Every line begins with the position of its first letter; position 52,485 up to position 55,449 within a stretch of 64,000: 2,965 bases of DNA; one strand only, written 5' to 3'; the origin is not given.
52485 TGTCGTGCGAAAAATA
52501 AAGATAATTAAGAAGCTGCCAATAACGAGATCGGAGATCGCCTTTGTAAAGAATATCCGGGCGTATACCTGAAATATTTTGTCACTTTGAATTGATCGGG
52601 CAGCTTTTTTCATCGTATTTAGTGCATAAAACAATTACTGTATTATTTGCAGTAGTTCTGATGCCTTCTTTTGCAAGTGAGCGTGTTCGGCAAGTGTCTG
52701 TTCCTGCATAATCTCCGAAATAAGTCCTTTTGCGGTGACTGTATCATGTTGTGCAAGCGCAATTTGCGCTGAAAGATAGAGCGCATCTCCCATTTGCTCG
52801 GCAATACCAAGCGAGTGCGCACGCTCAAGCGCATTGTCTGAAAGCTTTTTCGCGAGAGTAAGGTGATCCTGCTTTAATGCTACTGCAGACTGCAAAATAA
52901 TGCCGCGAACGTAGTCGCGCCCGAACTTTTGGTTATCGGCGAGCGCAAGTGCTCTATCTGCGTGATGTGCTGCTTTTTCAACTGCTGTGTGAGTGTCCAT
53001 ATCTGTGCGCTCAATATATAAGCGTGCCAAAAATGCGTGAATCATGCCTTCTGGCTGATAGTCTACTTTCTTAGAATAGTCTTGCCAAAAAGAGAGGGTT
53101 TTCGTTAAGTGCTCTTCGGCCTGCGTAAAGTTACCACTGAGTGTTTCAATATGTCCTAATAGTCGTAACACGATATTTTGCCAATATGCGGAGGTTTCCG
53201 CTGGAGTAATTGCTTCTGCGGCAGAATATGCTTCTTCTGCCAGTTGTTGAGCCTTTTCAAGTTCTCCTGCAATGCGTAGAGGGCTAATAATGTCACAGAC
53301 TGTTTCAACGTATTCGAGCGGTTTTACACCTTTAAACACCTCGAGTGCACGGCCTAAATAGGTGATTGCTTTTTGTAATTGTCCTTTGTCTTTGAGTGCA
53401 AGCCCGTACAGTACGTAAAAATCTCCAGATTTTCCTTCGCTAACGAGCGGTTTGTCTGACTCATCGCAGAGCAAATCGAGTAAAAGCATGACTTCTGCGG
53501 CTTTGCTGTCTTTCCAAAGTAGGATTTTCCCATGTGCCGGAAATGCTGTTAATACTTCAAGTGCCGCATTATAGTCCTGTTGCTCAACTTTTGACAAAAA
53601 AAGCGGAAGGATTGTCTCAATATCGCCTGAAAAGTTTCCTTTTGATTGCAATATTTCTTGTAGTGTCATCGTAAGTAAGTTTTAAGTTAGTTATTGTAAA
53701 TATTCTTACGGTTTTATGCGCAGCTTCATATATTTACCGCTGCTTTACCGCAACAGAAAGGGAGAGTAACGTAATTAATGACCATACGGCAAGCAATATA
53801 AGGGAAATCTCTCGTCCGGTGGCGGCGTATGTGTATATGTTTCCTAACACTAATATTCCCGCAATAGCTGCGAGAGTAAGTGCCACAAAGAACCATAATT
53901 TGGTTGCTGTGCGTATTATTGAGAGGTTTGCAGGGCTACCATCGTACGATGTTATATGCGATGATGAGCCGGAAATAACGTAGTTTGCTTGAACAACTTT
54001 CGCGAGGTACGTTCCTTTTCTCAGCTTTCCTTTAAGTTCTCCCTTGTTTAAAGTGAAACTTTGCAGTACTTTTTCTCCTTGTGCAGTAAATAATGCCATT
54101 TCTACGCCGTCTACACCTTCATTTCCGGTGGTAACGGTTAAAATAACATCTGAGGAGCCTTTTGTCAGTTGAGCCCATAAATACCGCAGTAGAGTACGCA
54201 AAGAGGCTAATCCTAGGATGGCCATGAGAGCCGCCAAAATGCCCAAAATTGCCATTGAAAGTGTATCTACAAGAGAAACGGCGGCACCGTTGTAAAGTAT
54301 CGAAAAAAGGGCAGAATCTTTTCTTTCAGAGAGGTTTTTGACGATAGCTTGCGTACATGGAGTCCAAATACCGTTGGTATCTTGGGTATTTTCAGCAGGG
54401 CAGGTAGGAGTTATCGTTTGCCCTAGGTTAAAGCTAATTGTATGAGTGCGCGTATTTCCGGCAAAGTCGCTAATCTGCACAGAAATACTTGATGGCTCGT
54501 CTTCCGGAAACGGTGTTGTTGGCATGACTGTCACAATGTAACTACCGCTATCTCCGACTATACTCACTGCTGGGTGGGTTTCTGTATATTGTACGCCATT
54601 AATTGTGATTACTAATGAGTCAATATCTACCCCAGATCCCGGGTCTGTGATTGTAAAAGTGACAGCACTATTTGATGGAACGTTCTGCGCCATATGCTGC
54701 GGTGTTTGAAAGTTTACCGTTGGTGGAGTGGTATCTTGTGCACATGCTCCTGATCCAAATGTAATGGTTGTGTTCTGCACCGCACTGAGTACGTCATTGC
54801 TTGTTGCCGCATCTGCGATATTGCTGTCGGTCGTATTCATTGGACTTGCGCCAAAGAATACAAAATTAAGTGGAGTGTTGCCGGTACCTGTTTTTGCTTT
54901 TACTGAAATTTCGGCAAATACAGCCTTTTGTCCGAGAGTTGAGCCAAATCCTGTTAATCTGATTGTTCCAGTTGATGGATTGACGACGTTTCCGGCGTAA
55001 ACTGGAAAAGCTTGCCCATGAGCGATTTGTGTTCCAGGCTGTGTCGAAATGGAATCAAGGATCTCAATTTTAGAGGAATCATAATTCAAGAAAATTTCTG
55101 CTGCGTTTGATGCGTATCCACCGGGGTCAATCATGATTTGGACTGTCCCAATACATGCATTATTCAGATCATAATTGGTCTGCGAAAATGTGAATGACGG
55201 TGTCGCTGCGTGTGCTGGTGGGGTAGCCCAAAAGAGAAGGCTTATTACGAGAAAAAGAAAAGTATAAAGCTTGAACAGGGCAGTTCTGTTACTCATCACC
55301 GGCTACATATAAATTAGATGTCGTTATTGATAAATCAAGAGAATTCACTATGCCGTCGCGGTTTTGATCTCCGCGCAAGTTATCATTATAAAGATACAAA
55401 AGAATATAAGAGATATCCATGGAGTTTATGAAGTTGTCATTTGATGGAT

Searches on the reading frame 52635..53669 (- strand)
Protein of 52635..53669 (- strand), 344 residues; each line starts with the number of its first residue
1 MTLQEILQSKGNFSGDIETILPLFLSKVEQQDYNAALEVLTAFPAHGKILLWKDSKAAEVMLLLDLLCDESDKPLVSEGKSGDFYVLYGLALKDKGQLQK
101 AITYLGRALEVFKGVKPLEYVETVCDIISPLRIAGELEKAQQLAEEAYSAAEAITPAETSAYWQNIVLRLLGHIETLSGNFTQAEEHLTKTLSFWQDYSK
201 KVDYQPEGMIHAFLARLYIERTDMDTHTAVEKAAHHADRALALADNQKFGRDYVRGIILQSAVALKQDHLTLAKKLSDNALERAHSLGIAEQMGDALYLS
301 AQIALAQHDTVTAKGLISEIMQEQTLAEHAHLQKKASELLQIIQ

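Call 87: search_protein_families(library=pfam, proteins=[window:52635-53669:-], max_evalue=0.001)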
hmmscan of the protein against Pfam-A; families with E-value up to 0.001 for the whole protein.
window:52635-53669:- (344 aa): 6 families
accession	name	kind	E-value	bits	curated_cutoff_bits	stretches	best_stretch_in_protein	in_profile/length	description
PF13424.12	TPR_12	-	3.7e-07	30.7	30.1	0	167-201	5-38/77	Tetratricopeptide repeat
PF07719.23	TPR_2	-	6.6e-06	26.3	27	0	84-111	3-30/34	Tetratricopeptide repeat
PF13181.12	TPR_8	-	0.00013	22.3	25.7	0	83-111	2-30/34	Tetratricopeptide repeat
PF25058.1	ARM_TT21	-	0.00031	21.2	27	0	172-271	14-111/155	Tetratricopeptide repeat protein 21 ARM repeat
PF00515.34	TPR_1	-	0.00076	19.6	27.8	0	89-111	8-30/34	Tetratricopeptide repeat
PF13428.12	TPR_14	-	0.00089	20.2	23.5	0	85-113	4-32/44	Tetratricopeptide repeat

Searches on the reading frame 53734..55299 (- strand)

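Call 56: search_protein_families(library=pfam, proteins=[window:53734-55299:-], max_evalue=0.001)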
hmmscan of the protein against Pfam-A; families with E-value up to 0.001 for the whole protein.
window:53734-55299:- (521 aa): 1 family
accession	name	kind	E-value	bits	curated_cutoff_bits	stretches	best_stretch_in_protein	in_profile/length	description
PF13205.12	Big_5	-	6.2e-05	24.1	23.6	1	189-290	1-103/105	Bacterial Ig-like domain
